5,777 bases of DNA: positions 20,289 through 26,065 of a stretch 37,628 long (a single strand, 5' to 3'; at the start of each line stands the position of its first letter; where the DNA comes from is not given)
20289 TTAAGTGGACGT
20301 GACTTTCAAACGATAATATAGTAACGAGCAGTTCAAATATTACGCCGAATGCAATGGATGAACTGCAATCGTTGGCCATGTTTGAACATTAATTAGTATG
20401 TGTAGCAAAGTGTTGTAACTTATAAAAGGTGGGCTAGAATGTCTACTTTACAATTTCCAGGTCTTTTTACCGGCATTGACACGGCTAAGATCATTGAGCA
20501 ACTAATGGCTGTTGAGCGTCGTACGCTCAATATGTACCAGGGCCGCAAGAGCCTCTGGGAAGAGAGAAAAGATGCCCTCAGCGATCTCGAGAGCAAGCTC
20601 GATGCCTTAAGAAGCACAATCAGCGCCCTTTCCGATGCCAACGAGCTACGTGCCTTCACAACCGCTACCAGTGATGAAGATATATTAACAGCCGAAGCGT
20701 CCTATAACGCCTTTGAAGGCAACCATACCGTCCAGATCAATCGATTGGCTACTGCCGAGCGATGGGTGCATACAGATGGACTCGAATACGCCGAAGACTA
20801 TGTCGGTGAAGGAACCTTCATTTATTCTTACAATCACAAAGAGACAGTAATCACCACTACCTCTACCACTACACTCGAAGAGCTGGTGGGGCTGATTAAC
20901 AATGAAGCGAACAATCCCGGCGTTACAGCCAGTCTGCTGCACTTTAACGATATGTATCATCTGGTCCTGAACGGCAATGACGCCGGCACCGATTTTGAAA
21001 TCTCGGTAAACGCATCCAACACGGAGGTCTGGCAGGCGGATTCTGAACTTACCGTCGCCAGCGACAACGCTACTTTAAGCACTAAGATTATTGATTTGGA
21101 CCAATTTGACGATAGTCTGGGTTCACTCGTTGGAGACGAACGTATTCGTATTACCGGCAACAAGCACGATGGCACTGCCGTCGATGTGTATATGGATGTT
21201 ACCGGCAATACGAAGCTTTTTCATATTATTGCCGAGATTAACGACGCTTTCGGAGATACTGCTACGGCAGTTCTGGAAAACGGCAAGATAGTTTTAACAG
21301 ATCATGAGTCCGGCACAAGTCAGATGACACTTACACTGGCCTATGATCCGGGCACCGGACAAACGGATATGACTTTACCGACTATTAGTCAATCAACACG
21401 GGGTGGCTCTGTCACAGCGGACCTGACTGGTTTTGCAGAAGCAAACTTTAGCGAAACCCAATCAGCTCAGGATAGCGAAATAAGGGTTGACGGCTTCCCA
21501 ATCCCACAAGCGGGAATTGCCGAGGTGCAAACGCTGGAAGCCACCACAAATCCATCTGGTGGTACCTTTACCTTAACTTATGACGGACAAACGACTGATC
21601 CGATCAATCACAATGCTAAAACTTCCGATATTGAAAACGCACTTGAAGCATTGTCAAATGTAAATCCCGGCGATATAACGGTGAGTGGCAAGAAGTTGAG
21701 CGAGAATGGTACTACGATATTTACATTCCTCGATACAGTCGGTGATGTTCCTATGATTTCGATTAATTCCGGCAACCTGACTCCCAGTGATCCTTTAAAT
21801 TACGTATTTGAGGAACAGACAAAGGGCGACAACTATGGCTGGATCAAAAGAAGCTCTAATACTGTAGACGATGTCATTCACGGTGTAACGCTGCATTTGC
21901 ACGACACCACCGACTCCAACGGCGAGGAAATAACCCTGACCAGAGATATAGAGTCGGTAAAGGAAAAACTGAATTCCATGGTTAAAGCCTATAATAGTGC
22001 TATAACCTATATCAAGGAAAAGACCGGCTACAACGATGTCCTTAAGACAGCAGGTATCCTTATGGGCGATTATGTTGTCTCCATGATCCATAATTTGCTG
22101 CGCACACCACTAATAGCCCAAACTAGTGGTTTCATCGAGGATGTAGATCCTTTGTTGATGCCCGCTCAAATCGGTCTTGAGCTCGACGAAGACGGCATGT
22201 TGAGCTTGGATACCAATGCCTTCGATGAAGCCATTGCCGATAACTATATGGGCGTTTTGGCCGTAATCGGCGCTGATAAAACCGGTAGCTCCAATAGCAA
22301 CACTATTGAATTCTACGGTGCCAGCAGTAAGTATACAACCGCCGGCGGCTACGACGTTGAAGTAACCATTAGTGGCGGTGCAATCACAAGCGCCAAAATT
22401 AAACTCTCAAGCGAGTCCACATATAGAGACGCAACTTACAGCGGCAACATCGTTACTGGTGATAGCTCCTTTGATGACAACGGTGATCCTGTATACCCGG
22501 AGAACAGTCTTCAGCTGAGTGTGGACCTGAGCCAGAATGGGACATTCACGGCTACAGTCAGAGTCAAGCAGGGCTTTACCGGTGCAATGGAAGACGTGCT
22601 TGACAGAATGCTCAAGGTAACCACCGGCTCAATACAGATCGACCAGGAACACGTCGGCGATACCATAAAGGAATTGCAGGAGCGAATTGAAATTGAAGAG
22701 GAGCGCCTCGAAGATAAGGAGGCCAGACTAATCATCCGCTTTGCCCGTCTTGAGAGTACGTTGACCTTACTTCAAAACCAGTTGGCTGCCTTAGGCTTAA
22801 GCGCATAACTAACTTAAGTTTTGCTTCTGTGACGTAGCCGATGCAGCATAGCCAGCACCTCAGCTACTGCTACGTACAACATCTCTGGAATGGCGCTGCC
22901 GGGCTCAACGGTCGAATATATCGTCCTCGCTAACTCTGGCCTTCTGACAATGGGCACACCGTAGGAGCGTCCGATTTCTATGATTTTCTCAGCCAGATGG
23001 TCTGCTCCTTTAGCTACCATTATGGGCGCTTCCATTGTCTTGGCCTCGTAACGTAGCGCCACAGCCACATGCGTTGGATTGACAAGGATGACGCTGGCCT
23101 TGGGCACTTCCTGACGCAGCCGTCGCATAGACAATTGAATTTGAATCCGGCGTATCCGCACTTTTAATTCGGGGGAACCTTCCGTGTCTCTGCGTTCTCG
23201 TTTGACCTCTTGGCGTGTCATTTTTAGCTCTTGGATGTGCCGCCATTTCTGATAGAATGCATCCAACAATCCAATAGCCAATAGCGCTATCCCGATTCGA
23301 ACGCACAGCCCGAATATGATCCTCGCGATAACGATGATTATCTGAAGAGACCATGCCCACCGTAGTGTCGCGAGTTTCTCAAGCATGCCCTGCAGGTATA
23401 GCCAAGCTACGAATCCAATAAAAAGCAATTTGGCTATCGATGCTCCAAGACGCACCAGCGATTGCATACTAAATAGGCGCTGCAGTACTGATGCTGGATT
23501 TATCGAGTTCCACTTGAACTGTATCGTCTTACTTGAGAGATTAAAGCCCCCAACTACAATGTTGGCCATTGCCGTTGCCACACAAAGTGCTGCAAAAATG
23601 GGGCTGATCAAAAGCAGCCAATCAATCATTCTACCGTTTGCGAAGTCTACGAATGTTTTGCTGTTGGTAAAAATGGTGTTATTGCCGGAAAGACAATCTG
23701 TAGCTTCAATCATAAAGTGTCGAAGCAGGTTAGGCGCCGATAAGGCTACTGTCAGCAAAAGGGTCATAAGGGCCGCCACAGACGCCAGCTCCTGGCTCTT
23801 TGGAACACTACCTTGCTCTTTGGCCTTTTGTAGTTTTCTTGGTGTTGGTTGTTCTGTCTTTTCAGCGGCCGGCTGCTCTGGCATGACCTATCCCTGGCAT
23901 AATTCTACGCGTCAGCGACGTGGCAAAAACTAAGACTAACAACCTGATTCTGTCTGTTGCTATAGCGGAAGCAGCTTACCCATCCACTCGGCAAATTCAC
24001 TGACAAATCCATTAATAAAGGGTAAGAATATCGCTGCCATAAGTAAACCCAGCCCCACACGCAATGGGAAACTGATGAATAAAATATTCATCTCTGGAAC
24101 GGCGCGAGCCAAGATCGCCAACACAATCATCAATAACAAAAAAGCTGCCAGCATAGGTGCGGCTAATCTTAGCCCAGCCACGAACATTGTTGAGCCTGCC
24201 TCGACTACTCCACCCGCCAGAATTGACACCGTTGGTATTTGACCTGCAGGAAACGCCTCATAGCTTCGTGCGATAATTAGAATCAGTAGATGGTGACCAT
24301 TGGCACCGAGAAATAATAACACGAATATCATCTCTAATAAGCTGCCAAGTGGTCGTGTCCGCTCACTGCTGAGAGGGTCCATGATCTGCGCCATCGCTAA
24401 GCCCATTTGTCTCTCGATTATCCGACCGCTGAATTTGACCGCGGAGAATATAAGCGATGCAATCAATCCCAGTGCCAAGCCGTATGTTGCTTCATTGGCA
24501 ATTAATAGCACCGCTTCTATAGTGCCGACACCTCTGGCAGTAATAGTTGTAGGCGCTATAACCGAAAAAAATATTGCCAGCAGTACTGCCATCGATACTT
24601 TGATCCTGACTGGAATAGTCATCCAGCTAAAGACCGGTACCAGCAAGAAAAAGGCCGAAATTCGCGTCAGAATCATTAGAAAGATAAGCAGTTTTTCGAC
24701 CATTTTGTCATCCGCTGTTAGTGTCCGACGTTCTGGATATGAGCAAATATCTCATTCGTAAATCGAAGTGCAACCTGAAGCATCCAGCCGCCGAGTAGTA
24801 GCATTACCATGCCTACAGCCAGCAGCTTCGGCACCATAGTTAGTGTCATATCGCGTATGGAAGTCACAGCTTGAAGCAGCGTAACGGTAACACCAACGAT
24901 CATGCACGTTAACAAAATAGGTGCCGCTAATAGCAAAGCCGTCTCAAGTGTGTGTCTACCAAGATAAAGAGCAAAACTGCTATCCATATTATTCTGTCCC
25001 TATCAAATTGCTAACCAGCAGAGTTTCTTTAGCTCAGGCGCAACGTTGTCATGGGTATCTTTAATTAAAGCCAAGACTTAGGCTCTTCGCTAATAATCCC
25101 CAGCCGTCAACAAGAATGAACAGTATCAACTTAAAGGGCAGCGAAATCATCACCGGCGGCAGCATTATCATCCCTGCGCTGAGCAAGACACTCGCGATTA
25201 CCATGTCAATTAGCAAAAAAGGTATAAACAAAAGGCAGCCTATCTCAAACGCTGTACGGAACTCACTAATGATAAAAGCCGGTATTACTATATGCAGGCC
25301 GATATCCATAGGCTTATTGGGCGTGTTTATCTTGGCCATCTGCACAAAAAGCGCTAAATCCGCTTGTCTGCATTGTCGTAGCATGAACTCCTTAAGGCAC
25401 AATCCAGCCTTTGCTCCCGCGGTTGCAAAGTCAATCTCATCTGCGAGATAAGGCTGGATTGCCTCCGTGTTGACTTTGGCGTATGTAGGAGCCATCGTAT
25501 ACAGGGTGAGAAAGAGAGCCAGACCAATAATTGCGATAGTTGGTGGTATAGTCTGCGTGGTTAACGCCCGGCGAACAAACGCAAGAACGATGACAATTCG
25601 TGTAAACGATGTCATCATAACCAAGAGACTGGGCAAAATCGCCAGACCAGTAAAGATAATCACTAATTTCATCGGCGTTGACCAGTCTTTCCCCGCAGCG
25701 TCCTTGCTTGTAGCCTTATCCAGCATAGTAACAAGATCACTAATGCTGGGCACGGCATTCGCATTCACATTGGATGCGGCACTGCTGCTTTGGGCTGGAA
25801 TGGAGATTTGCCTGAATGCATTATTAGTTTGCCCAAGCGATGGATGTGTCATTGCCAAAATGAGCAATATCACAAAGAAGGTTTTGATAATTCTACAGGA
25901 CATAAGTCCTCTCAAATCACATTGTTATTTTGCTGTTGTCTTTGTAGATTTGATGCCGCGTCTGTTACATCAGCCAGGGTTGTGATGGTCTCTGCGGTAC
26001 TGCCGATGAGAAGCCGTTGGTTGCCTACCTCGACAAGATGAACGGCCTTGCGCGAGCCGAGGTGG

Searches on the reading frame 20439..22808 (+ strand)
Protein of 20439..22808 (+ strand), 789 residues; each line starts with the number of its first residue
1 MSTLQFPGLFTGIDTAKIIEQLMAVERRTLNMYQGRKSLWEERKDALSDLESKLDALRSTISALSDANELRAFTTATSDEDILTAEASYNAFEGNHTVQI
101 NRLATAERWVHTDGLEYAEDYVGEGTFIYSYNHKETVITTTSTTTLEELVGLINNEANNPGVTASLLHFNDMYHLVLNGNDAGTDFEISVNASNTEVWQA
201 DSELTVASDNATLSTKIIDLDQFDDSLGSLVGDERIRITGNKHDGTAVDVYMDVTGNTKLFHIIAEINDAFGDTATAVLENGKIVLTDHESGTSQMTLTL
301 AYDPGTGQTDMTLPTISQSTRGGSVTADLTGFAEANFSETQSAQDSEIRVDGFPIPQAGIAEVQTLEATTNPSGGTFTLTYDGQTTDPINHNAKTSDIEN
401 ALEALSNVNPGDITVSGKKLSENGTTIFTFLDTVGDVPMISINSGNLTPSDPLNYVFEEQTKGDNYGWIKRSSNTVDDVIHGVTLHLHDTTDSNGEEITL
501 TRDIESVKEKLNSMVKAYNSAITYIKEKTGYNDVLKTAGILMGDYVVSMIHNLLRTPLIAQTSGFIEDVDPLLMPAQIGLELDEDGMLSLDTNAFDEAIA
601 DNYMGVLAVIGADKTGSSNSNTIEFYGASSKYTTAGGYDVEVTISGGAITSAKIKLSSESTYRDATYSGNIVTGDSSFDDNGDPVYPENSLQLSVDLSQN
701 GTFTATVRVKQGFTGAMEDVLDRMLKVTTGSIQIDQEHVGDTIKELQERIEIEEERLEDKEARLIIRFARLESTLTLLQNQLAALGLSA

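Call 3: search_protein_families(library=pfam, proteins=[window:20439-22808:+], max_evalue=0.01)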
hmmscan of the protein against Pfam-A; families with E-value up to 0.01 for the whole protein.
window:20439-22808:+ (789 aa): 4 families
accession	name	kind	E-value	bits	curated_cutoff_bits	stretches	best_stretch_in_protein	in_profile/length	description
PF07195.17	FliD_C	-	1.9e-39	135.9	25.4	1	469-779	13-235/236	Flagellar hook-associated protein 2 C-terminus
PF02465.23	FliD_N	-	1.7e-22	80.3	24.8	1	11-106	1-96/97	Flagellar hook-associated protein 2 N-terminus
PF07196.18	Flagellin_IN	-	2.8e-05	24.7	22.7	1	132-180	7-54/55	Flagellin hook IN motif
PF18887.5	MBG_3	-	7e-05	23.3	25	1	364-391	17-44/72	MBG domain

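Call 7: search_protein_families(library=ncbifam, proteins=[window:20439-22808:+], max_evalue=0.01)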
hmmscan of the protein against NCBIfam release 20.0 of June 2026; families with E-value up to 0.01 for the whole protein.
window:20439-22808:+ (789 aa): 7 families
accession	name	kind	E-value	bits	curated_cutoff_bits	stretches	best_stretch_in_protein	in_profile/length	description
NF005955.1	PRK08032.1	equivalog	3.9e-39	134.9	387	3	469-613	235-382/465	flagellar filament capping protein FliD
NF005188.0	PRK06664.1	equivalog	9.9e-34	116.7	469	3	1-199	1-197/661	flagellar hook-associated protein FliD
NF009400.1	PRK12765.1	equivalog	1e-27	97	448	3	469-627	264-409/596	flagellar filament capping protein FliD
NF005833.0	PRK07737.1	equivalog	1e-18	67.7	444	1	5-197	4-203/501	flagellar hook-associated protein 2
NF006435.1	PRK08724.1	equivalog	1.8e-17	63.4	580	2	10-193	9-191/672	flagellar filament capping protein FliD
NF006282.1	PRK08453.1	equivalog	3.8e-16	58.7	500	1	469-632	445-604/673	flagellar filament capping protein FliD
NF005281.0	PRK06798.1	equivalog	2e-13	50.1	375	2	13-198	22-196/440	flagellar hook-associated protein 2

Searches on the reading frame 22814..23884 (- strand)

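Call 5: search_protein_families(library=pfam, proteins=[window:22814-23884:-], max_evalue=0.001)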
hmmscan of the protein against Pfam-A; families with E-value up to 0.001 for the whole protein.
window:22814-23884:- (356 aa): 1 family
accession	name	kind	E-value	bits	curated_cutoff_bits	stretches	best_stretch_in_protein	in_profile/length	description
PF01312.24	Bac_export_2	-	3.6e-111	372.1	24.4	1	8-346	2-334/335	FlhB HrpN YscU SpaS Family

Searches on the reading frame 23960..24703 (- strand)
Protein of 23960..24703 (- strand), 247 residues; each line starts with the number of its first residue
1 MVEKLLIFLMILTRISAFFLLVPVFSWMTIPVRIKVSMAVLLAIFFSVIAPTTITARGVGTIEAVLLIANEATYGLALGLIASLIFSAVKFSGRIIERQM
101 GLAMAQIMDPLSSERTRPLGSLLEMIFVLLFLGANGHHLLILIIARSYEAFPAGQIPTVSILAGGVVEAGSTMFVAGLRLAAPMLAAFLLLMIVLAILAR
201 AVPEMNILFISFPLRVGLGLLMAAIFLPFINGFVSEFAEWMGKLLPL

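Call 5: search_protein_families(library=pfam, proteins=[window:23960-24703:-], max_evalue=0.001)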
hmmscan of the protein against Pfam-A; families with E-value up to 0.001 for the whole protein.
window:23960-24703:- (247 aa): 1 family
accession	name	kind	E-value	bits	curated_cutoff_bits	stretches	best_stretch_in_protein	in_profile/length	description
PF01311.25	Bac_export_1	-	3.6e-57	194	27.8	1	6-237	2-226/230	Bacterial export proteins, family 1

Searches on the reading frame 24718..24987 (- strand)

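Call 11: search_protein_families(library=pfam, proteins=[window:24718-24987:-], max_evalue=0.001)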
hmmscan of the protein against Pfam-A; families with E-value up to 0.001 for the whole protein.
window:24718-24987:- (89 aa): 1 family
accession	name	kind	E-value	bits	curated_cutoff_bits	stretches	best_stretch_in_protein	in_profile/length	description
PF01313.24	Bac_export_3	-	5.9e-24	84.2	25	1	7-77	3-73/74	Bacterial export proteins, family 3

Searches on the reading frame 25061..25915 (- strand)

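Call 6: search_protein_families(library=pfam, proteins=[window:25061-25915:-], max_evalue=0.001)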
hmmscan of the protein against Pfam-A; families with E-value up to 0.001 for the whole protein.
window:25061-25915:- (284 aa): 1 family
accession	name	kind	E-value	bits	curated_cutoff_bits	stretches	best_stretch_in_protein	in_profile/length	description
PF00813.25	FliP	-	6.9e-71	238.6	26.9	1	88-279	2-191/191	FliP family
